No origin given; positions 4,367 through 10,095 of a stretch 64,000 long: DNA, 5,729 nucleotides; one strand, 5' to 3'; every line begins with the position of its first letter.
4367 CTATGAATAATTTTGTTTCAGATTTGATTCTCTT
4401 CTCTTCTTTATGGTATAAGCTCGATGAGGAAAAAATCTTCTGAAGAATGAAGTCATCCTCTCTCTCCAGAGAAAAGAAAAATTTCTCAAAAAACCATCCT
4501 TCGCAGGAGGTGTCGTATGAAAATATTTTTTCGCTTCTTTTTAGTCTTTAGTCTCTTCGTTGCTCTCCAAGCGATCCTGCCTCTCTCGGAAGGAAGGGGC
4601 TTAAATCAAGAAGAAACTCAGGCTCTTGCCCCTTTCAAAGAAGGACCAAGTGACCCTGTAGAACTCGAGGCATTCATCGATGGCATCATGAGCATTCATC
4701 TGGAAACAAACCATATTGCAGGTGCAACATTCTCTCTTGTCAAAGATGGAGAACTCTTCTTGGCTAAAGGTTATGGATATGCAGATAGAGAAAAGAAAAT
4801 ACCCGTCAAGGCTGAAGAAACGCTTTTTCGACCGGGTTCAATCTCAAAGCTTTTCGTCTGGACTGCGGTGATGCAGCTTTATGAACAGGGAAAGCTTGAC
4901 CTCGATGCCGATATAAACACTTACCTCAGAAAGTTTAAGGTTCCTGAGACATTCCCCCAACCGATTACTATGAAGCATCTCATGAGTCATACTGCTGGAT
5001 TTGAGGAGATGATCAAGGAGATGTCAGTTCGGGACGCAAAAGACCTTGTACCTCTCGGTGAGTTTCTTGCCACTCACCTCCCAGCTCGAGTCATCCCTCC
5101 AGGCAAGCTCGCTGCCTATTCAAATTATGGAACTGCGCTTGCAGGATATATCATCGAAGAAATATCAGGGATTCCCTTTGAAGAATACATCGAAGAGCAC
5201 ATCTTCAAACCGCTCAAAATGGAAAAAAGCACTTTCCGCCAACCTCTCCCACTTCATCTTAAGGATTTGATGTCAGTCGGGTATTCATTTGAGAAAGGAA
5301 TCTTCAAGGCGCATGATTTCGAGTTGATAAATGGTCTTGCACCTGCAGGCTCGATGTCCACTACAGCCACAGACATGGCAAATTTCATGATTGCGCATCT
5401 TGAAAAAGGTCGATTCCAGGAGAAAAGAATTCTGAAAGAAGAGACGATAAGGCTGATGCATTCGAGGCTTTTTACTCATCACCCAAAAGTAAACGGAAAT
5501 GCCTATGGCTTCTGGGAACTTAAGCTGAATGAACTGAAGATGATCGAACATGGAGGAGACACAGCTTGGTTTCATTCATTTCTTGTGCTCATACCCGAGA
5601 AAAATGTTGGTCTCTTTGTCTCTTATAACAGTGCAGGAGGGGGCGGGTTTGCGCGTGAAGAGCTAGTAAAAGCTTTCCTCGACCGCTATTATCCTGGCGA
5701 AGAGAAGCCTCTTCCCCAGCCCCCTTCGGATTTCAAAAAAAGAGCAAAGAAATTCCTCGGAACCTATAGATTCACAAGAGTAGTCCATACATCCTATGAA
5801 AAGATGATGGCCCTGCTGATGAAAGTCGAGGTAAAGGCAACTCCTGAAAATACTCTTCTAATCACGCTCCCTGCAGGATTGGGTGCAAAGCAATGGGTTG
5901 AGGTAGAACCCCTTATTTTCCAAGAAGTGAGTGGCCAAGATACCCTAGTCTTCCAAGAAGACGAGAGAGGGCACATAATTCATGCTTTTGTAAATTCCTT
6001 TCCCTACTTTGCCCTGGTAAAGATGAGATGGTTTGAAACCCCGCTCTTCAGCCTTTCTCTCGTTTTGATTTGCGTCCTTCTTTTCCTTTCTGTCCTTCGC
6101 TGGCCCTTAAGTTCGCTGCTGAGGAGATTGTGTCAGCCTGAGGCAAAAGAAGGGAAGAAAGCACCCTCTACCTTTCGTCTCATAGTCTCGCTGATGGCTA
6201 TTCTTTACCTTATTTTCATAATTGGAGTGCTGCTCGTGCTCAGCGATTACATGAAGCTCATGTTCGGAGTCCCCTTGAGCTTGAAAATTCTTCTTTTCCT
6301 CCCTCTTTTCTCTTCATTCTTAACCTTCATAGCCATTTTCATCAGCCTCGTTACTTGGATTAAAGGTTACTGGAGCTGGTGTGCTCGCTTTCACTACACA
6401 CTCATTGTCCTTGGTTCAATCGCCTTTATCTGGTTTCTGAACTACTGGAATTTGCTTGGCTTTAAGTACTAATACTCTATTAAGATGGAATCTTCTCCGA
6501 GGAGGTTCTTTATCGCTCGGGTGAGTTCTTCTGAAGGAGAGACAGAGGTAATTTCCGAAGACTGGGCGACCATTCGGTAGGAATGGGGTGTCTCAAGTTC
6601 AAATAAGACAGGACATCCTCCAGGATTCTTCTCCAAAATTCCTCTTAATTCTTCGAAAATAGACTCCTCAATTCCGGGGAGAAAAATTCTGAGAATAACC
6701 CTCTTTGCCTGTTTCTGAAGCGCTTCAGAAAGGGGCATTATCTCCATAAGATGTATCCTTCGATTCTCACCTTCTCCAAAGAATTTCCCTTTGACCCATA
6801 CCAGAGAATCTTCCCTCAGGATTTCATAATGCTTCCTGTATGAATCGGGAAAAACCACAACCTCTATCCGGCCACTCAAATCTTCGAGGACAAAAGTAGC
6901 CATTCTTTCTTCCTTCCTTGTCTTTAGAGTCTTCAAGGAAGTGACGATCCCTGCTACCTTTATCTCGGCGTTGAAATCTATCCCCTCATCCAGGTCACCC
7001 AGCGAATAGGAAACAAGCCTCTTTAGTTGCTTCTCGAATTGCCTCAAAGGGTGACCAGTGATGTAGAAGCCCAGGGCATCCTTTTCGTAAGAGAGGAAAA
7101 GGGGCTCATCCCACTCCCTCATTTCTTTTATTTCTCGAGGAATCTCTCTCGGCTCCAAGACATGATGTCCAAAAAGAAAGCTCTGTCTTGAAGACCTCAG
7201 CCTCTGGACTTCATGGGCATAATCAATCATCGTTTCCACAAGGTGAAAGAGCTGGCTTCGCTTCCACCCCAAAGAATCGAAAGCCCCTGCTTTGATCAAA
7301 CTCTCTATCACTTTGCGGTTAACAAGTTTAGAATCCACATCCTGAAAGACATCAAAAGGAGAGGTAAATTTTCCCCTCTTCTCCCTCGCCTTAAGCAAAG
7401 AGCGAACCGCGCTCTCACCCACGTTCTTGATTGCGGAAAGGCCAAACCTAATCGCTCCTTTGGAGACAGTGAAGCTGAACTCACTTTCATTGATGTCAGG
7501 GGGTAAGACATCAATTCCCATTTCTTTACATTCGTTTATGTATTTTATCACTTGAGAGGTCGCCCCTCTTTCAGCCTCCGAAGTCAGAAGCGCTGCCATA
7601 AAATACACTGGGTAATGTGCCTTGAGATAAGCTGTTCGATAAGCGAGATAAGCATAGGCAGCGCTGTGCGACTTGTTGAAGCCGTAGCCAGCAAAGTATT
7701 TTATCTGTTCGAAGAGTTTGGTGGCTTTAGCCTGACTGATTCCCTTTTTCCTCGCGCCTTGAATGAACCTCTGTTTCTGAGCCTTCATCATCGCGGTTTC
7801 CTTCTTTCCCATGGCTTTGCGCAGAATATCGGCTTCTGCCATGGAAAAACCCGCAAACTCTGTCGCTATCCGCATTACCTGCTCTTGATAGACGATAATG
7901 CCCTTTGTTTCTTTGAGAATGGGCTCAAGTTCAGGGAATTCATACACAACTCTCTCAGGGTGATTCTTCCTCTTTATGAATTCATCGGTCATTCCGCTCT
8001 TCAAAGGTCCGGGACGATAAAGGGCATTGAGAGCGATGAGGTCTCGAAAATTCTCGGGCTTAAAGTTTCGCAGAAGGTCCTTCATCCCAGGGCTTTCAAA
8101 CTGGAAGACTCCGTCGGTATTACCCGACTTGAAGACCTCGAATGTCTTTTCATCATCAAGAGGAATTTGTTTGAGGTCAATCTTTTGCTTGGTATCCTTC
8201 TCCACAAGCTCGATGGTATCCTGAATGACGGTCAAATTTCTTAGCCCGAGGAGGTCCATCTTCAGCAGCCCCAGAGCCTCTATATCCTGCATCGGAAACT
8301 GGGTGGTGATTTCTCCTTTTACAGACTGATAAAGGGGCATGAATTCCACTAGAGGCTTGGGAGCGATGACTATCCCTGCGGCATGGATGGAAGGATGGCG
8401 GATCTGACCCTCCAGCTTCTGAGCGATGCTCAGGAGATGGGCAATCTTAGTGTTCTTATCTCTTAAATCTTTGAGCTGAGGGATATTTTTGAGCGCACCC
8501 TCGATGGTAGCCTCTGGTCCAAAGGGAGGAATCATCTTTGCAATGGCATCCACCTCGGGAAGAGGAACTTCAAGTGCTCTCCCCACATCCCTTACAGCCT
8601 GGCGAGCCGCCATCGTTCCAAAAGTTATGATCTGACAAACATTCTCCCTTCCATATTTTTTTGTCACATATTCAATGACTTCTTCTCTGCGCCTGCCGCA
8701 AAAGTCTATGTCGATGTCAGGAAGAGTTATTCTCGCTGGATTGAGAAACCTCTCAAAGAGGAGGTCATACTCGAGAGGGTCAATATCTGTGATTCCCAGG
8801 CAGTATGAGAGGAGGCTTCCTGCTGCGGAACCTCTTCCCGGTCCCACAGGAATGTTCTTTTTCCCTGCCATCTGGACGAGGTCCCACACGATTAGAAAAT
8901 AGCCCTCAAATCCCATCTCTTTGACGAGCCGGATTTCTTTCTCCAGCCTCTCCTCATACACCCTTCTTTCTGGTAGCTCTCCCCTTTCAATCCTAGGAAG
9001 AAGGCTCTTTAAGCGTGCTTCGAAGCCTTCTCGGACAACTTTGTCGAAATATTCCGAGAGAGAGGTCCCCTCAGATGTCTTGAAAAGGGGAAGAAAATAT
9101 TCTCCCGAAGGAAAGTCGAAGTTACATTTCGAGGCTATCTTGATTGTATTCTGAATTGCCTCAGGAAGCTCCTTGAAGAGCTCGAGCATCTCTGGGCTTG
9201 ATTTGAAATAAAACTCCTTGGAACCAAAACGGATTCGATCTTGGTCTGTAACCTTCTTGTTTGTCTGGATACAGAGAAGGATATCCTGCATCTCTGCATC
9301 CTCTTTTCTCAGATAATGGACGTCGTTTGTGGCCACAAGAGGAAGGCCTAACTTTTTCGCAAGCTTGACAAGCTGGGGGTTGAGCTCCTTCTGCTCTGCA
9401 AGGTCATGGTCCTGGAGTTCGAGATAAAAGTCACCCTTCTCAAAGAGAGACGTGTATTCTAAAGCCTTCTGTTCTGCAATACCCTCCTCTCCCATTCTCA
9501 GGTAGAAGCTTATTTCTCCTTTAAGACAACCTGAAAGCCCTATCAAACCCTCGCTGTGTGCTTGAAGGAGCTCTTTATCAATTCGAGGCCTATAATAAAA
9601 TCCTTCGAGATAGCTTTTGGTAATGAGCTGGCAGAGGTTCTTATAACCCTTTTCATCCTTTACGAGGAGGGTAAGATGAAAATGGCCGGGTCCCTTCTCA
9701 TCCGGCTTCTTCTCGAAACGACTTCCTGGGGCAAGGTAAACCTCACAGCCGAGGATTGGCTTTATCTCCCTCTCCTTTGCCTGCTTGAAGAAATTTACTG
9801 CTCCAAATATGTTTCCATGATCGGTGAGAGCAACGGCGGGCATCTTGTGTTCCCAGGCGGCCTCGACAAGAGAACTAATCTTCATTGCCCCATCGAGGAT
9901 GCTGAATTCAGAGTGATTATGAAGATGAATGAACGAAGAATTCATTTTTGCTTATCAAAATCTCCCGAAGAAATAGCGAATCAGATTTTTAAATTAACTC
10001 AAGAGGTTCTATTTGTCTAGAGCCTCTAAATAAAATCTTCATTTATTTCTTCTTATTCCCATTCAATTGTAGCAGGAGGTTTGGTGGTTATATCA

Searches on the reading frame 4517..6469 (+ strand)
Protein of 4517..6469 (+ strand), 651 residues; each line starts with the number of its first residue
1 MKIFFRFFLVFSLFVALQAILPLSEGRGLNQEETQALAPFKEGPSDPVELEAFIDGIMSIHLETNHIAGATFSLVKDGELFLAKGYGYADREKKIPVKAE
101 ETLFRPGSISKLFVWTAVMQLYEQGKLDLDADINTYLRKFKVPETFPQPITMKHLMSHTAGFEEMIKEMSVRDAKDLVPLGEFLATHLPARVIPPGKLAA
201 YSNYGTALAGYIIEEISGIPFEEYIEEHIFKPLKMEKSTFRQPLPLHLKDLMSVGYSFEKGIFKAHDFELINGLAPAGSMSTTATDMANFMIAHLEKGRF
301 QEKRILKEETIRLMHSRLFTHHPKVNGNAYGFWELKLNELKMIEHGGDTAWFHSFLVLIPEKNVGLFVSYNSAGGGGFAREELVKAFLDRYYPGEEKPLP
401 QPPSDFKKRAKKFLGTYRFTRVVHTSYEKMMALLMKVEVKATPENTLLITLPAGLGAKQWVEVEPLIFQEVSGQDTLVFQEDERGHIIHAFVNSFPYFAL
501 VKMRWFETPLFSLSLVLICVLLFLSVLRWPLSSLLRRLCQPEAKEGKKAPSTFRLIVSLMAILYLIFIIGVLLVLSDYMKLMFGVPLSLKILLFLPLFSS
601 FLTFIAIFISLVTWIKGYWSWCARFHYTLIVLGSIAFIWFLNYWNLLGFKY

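Call 52: search_protein_families(library=pfam, proteins=[window:4517-6469:+], max_evalue=0.0001)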
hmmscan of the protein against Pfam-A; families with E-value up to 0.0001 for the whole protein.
window:4517-6469:+ (651 aa): 1 family
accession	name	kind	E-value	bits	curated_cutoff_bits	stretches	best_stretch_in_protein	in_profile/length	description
PF00144.29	Beta-lactamase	-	1.3e-58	199.2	27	1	62-381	9-319/329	Beta-lactamase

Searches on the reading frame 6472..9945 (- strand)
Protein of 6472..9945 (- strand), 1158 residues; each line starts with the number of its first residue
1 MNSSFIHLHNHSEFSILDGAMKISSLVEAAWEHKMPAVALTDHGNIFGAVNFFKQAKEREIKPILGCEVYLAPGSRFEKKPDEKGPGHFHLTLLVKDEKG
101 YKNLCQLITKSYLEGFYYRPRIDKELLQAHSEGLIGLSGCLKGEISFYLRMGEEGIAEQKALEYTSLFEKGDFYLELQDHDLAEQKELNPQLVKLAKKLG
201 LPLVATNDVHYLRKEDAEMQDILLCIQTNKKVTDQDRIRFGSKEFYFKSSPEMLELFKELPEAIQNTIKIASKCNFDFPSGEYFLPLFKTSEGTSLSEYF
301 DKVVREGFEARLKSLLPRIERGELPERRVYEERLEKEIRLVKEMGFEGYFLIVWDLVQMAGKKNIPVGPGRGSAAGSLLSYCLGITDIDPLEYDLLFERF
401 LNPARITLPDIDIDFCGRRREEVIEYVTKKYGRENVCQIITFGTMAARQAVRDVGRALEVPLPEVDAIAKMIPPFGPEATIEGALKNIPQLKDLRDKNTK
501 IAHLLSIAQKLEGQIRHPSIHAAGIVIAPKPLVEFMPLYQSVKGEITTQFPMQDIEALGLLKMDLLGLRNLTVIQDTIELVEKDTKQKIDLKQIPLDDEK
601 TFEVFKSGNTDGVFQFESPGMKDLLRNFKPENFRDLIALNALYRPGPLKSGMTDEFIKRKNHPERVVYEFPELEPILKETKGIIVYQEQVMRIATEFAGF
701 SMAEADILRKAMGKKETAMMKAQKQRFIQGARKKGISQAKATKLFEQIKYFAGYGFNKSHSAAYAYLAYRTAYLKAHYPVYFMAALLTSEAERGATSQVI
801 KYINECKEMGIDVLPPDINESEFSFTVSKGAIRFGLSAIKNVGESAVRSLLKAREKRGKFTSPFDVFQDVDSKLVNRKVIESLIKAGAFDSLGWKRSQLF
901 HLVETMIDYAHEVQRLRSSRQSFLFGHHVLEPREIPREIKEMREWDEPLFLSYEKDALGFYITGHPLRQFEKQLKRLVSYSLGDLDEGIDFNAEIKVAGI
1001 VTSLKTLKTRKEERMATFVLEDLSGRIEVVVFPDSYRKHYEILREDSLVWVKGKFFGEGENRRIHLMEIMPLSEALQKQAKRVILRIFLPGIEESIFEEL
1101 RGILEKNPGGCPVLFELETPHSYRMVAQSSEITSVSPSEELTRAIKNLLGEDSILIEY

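Call 52: search_protein_families(library=pfam, proteins=[window:6472-9945:-], max_evalue=0.0001)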
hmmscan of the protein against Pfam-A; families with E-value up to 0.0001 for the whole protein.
window:6472-9945:- (1158 aa): 5 families
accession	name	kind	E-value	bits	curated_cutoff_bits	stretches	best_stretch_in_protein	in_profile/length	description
PF07733.18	DNA_pol3_alpha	-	2.5e-99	332.5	23.9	1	299-567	2-260/260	Bacterial DNA polymerase III alpha NTPase domain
PF17657.6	DNA_pol3_finger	-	1.6e-66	223.2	22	1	570-735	1-166/166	Bacterial DNA polymerase III alpha subunit finger domain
PF02811.25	PHP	-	3.6e-58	197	26.4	1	7-180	1-164/164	PHP domain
PF14579.12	HHH_6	-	1.3e-31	109.1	25.6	1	810-899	1-90/90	Helix-hairpin-helix motif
PF01336.31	tRNA_anti-codon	-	1.4e-11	44.6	27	1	995-1070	1-73/75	OB-fold nucleic acid binding domain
